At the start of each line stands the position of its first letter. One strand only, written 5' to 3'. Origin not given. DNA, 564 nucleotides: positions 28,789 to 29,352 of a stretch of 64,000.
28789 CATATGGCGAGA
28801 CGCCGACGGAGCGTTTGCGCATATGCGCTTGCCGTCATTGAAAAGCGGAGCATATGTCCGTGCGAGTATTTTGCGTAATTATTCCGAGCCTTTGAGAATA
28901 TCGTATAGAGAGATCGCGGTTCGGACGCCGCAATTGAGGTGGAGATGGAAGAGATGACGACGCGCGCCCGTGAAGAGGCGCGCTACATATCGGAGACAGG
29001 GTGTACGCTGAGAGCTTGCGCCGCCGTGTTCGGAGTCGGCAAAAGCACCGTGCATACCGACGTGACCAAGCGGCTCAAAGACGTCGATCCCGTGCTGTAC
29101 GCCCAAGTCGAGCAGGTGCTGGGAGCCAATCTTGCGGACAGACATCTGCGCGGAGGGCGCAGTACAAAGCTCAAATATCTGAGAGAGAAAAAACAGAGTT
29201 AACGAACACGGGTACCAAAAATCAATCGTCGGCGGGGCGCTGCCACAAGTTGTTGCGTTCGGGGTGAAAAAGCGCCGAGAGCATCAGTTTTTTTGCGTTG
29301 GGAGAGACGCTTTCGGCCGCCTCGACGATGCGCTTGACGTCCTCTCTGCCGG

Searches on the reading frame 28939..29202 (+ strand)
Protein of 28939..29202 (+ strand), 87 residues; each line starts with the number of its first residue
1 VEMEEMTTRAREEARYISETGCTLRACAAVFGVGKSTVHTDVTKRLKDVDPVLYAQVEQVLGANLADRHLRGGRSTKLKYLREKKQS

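Call 61: search_protein_families(library=ncbifam, proteins=[window:28939-29202:+], max_evalue=0.001)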
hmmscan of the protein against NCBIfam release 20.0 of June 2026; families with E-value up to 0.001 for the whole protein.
window:28939-29202:+ (87 aa): 1 family
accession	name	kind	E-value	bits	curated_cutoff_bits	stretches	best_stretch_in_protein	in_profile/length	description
TIGR02844.1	spore_III_D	equivalog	5.2e-24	84.3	111.5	1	8-81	6-79/80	sporulation transcriptional regulator SpoIIID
